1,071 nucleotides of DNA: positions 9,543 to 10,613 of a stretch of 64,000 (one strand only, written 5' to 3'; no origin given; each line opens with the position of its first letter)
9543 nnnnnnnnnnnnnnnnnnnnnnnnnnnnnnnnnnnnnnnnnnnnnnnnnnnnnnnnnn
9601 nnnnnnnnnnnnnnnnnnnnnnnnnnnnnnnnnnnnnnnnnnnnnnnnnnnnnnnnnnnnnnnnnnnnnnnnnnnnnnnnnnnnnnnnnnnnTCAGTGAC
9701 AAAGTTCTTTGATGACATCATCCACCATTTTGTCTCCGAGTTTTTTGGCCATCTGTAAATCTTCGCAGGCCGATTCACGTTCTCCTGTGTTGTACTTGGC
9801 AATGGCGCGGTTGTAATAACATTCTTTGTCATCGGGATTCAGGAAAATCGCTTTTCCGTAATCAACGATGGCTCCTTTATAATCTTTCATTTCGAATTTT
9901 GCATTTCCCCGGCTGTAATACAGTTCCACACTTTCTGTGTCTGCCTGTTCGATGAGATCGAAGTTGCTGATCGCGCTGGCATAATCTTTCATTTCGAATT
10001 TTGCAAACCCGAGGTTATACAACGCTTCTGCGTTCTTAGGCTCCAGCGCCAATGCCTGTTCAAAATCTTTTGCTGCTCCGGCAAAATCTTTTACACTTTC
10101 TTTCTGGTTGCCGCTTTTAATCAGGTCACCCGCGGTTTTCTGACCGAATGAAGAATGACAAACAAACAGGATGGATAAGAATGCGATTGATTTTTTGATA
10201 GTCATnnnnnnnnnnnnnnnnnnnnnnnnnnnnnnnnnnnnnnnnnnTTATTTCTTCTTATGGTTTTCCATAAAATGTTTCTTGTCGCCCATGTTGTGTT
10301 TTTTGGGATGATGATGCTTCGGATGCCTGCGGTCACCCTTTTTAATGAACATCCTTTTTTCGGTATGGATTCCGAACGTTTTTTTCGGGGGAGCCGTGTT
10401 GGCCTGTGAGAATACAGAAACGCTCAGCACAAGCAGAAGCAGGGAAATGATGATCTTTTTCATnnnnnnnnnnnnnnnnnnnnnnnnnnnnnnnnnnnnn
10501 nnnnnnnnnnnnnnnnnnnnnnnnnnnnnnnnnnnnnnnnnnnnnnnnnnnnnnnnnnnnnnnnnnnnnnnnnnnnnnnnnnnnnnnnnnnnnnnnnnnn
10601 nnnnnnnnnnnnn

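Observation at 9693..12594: Co-directional cluster of four exported proteins, headed by a kinase-like ATPase lacking an H-box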

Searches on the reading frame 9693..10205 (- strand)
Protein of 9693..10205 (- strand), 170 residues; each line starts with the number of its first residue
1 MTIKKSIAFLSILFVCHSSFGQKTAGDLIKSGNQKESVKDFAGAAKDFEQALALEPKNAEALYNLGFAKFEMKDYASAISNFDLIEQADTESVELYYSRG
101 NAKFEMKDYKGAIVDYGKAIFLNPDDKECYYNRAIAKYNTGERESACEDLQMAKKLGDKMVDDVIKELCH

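Call 3: search_protein_families(library=pfam, proteins=[window:9693-10205:-], max_evalue=1)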
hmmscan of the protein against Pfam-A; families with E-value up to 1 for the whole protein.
window:9693-10205:- (170 aa): 23 families
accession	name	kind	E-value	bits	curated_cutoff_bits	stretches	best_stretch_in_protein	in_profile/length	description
PF00515.34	TPR_1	-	3.7e-18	65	27.8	3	94-126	2-34/34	Tetratricopeptide repeat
PF07719.23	TPR_2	-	5.5e-18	64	27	4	94-126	2-34/34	Tetratricopeptide repeat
PF13414.12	TPR_11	-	2.1e-17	63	26.8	2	100-141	1-42/42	TPR repeat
PF14559.12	TPR_19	-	8.3e-13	48.9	25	2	39-90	5-56/68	Tetratricopeptide repeat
PF13431.12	TPR_17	-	9.2e-12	44.7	24.4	2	48-79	2-33/34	Tetratricopeptide repeat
PF13181.12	TPR_8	-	1.6e-10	40.7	25.7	2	94-126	2-34/34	Tetratricopeptide repeat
PF13432.12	TPR_16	-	8.7e-10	39.3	32.7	2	40-89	12-61/65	Tetratricopeptide repeat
PF13371.12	TPR_9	-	1.7e-09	38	35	2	38-83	8-53/73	Tetratricopeptide repeat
PF13428.12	TPR_14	-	4.9e-08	33.3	23.5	2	35-66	11-42/44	Tetratricopeptide repeat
PF13174.12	TPR_6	-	2.3e-07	31.4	26.3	2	60-82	1-23/33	Tetratricopeptide repeat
PF23914.1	TPR_CcmH_CycH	-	3.8e-06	27.2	42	1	37-87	99-149/158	Cytochrome c-type biogenesis protein H TPR domain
PF14561.12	TPR_20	-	2.5e-05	24.9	25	2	45-82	8-45/90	Tetratricopeptide repeat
PF13424.12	TPR_12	-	0.00018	22.1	30.1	1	36-82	21-68/77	Tetratricopeptide repeat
PF13374.12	TPR_10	-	0.00048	20.5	27.5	0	129-153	4-28/42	Tetratricopeptide repeat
PF12895.13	ANAPC3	-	0.002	18.8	27.2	1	48-114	12-77/82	Anaphase-promoting complex, cyclosome, subunit 3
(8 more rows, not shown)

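Call 4: search_protein_families(library=ncbifam, proteins=[window:9693-10205:-], max_evalue=1)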
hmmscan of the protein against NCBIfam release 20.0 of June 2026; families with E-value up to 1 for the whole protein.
window:9693-10205:- (170 aa): 25 families
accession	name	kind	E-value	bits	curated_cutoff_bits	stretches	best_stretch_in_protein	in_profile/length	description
TIGR02552.1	LcrH_SycD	equivalog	3.3e-16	59.2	104.8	1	47-157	6-116/136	SycD/LcrH family type III secretion system chaperone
NF040959.1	MamA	equivalog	5.3e-13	48.9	200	1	48-156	60-168/204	magnetosome protein MamA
NF047507.1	TPR_BatC_Lepto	exception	1.3e-11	44.4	175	2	19-128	18-131/214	TPR repeat-containing protein BatC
NF047371.1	FlcA_CTERM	equivalog_domain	1.8e-10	39.9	300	2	32-119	445-533/646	periplasmic flagellar collar protein FlcA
TIGR02917.1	PEP_TPR_lipo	equivalog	1.2e-09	36.7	312.2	1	41-155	141-425/899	XrtA/PEP-CTERM system TPR-repeat protein PrsT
NF033920.0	C39_PA2778_fam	equivalog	1.1e-08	34.9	150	2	77-156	174-253/255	PA2778 family cysteine peptidase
NF011886.0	PRK15359.1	equivalog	3.1e-08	33.5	146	1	49-158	17-123/144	type III secretion system chaperone protein SscB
TIGR00990.1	3a0801s09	subfamily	5.4e-08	31.9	757.25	1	31-158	337-464/615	mitochondrial import receptor subunit TOM70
NF008391.2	PRK11189.1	equivalog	1.1e-07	31.6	250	2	44-85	84-125/297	lipoprotein NlpI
TIGR02521.1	type_IV_pilW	equivalog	1.7e-06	27.7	154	1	37-151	77-193/234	type IV pilus biogenesis/stability protein PilW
NF033762.1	social_mot_Tgl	equivalog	5.3e-06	25.9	225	1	41-154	82-197/252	social motility TPR repeat lipoprotein Tgl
NF033758.1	gliding_GltE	equivalog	1.5e-05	24.2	225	1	39-138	236-335/411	adventurous gliding motility TPR repeat lipoprotein GltE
NF011890.0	PRK15363.1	equivalog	2.5e-05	24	163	1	60-132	36-108/157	CesD/SycD/LcrH family type III secretion system chaperone SscA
NF047558.1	TPR_END_plus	domain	2.6e-05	24.1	32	1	130-164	2-36/56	TPR end-of-group domain-containing protein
TIGR03302.1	OM_YfiO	subfamily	3.6e-05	23.4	81.4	2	22-83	30-94/239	outer membrane protein assembly factor BamD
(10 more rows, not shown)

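Call 58: search_protein_families(library=padloc, proteins=[window:9693-10205:-], max_evalue=0.01)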
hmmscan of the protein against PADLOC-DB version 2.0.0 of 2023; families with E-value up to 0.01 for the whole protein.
window:9693-10205:- (170 aa): 1 family
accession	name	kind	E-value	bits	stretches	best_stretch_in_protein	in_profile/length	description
PDLC00064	GajA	-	0.0016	15.5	1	21-65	331-375/464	AAA ATPase domain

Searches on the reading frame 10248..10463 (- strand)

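Call 3: search_protein_families(library=pfam, proteins=[window:10248-10463:-], max_evalue=1)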
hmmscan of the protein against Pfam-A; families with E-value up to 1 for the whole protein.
window:10248-10463:- (71 aa): 1 family
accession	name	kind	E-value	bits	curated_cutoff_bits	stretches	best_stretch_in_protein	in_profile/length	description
PF05324.18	Sperm_Ag_HE2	-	0.0096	16.7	20.1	1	4-57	4-57/70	Sperm antigen HE2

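Call 4: search_protein_families(library=ncbifam, proteins=[window:10248-10463:-], max_evalue=1)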
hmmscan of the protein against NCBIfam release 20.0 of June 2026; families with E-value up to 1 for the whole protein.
window:10248-10463:- (71 aa): 1 family
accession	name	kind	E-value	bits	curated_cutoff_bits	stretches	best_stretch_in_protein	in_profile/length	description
NF053838.1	hit_Bd0108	equivalog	0.077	13.5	40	1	1-29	1-29/94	predatory lifecycle switch protein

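Call 58: search_protein_families(library=padloc, proteins=[window:10248-10463:-], max_evalue=0.01)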
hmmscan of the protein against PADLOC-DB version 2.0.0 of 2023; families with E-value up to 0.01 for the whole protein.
window:10248-10463:- (71 aa): 0 families
